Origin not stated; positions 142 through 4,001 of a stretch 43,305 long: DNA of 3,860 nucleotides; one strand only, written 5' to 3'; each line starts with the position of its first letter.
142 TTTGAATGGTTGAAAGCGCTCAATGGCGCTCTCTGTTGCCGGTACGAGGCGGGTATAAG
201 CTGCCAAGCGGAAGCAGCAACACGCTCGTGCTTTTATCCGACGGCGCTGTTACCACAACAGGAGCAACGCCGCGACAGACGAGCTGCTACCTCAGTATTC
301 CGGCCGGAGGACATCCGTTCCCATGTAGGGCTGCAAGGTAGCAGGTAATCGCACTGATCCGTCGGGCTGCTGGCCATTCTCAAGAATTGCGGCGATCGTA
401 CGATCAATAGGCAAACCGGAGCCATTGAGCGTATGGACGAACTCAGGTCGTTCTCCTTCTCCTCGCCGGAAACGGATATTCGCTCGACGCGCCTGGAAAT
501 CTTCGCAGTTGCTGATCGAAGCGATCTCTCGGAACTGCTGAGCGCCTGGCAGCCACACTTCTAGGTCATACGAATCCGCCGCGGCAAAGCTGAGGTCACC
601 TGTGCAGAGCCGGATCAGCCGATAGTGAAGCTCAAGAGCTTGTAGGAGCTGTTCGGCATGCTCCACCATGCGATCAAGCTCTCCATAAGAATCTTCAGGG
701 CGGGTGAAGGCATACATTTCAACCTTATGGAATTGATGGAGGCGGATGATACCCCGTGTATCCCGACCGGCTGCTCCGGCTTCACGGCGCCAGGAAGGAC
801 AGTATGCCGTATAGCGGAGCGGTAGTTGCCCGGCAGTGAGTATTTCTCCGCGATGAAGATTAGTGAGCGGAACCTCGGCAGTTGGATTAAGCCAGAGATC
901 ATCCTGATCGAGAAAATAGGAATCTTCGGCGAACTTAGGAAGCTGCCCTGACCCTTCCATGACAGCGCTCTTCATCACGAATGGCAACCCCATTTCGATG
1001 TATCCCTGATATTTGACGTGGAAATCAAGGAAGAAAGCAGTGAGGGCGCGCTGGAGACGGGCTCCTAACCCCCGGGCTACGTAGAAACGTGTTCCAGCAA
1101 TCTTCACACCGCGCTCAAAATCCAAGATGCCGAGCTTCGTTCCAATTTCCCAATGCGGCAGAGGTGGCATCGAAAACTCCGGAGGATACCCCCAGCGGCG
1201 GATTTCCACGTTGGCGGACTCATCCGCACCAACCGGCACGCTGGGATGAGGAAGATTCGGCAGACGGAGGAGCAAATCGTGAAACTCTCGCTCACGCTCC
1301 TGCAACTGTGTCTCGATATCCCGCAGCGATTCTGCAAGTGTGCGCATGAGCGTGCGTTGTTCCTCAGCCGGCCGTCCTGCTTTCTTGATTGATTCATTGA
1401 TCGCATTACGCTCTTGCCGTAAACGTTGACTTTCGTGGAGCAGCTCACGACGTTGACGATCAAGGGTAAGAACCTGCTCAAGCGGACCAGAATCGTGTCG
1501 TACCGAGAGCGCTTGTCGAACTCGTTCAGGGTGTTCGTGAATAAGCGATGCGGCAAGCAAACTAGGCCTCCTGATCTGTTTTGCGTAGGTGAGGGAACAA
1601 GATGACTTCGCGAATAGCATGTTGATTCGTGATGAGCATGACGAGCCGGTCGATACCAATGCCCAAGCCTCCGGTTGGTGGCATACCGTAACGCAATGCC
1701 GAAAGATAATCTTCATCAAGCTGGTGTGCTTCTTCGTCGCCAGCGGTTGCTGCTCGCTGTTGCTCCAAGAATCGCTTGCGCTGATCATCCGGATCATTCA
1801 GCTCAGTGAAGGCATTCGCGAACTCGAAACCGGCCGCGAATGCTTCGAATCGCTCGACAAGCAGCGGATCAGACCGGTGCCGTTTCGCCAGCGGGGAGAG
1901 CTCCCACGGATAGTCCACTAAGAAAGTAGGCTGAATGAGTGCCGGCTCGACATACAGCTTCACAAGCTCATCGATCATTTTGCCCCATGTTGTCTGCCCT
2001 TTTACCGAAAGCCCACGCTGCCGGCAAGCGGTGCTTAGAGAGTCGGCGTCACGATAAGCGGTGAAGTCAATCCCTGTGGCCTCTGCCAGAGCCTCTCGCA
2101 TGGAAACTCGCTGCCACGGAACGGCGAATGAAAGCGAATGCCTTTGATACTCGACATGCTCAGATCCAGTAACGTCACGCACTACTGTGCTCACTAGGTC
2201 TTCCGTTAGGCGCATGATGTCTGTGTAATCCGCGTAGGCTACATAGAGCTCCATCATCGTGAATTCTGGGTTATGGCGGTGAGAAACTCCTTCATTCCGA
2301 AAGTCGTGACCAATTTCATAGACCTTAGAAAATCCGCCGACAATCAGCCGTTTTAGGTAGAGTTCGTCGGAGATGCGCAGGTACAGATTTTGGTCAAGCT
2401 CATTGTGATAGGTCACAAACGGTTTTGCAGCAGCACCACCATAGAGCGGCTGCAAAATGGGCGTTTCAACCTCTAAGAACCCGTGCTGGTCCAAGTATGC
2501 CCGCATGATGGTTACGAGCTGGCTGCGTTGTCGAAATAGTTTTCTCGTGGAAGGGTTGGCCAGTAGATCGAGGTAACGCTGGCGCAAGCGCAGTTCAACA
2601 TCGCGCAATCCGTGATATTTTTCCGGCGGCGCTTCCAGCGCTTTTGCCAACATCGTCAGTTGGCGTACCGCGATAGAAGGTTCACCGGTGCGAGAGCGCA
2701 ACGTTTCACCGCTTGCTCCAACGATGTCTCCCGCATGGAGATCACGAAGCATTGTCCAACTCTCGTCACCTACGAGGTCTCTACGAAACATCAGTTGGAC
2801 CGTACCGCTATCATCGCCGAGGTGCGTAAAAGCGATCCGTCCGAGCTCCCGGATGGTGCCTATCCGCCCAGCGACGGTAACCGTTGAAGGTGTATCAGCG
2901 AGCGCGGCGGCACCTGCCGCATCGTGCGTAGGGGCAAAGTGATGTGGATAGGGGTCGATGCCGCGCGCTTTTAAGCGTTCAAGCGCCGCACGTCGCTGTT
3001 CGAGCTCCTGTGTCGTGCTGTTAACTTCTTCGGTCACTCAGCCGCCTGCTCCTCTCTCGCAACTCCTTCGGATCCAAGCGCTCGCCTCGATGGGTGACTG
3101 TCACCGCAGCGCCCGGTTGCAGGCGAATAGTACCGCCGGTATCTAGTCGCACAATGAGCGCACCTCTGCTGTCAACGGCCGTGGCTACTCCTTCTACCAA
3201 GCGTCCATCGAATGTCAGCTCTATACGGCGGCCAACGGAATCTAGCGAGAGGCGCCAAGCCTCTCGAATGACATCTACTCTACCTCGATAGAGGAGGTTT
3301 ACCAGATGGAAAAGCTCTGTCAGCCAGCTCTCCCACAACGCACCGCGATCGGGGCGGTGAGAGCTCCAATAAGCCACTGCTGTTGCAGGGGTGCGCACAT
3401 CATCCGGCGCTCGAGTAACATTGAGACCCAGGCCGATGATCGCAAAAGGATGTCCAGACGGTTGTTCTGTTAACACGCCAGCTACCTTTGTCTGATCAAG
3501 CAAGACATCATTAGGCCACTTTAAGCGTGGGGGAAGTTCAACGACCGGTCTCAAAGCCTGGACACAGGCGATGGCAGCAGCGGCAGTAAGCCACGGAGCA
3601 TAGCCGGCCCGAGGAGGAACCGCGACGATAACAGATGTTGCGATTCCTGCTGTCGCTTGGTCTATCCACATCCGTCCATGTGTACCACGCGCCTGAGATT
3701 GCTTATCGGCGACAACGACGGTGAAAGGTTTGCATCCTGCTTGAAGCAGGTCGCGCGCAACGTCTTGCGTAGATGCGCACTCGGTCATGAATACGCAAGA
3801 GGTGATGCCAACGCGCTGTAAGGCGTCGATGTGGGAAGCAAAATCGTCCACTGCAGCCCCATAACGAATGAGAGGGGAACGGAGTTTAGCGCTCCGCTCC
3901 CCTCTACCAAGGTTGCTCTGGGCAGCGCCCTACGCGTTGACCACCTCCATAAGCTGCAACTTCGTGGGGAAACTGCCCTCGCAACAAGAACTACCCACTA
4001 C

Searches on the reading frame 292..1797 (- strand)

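Call 62: search_protein_families(library=pfam, proteins=[window:292-1797:-], max_evalue=0.0001)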
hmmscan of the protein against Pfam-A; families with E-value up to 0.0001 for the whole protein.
window:292-1797:- (501 aa): 2 families
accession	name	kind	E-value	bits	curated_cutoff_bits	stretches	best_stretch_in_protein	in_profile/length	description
PF00587.30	tRNA-synt_2b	-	1.6e-40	139.5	29.3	1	298-474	8-178/179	tRNA synthetase class II core domain (G, H, P, S and T)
PF02403.27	Seryl_tRNA_N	-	4.1e-19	69.2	28.2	1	84-183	5-108/108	Seryl-tRNA synthetase N-terminal domain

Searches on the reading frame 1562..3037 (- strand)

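Call 62: search_protein_families(library=pfam, proteins=[window:1562-3037:-], max_evalue=0.0001)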
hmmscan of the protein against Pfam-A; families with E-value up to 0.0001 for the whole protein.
window:1562-3037:- (491 aa): 2 families
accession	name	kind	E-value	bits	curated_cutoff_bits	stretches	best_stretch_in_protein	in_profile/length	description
PF00152.25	tRNA-synt_2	-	1.2e-95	320.6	25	1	147-484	2-307/308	tRNA synthetases class II (D, K and N)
PF01336.31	tRNA_anti-codon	-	2.8e-11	43.6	27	1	53-129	1-74/75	OB-fold nucleic acid binding domain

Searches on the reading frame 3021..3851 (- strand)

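Call 62: search_protein_families(library=pfam, proteins=[window:3021-3851:-], max_evalue=0.0001)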
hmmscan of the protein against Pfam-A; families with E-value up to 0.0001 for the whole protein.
window:3021-3851:- (276 aa): 2 families
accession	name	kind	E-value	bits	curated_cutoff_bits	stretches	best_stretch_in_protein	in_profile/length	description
PF03099.24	BPL_LplA_LipB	-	2.1e-11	44.3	21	1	27-137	7-124/133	Biotin/lipoate A/B protein ligase family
PF02237.23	BPL_C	-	7.5e-06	26.2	21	1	207-239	3-35/48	Biotin protein ligase C terminal domain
